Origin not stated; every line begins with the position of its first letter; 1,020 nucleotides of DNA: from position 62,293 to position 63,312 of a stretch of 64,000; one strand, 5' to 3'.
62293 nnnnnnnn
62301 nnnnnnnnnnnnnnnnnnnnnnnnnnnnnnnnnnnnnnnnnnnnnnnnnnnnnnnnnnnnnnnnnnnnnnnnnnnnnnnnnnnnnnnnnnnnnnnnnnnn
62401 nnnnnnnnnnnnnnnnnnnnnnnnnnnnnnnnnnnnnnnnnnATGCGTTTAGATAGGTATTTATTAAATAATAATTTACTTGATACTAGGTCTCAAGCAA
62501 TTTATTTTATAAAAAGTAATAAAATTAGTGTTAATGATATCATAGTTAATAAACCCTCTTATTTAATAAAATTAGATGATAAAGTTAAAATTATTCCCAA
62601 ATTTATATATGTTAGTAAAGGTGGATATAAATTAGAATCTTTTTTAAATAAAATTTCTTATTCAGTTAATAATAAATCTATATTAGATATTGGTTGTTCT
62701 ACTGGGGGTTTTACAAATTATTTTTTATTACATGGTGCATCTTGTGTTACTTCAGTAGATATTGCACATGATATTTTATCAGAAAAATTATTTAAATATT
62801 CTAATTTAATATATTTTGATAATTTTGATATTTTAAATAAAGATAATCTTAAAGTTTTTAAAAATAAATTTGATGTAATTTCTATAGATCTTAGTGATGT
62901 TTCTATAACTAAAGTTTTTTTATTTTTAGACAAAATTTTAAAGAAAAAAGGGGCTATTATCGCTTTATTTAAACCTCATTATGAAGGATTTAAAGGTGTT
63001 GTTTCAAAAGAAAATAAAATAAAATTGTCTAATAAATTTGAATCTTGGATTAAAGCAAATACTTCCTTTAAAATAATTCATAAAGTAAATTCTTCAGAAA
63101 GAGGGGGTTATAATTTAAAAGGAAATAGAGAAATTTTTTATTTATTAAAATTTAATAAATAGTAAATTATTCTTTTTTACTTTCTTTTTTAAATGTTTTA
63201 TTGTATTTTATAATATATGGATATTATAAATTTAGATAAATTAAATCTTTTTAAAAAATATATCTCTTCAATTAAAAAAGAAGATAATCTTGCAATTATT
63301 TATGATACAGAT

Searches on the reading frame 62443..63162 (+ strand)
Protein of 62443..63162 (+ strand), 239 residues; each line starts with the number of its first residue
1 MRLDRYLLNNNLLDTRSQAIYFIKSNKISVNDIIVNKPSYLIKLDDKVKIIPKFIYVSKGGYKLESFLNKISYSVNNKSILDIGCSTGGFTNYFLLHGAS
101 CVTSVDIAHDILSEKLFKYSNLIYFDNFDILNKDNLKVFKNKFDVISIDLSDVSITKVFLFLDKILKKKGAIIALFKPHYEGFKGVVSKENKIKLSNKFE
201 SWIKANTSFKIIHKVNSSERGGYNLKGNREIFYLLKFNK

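Call 80: find_encoding_contigs(protein=window:62443-63162:+, flank=10000, max_places=2)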
Protein window:62443-63162:+ (239 aa): 1 contig read that carries it; 1 place shown.
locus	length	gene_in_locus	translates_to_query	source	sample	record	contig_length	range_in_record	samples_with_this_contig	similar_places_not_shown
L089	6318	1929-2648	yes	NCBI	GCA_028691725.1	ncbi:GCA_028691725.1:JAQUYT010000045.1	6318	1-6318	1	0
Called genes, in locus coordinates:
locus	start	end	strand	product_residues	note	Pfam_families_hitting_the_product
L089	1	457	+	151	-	PF01556:DnaJ_C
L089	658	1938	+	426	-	PF04055:Radical_SAM, PF13353:Fer4_12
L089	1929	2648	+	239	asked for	PF01479:S4, PF01728:FtsJ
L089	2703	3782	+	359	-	PF01368:DHH, PF02272:DHHA1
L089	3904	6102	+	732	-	-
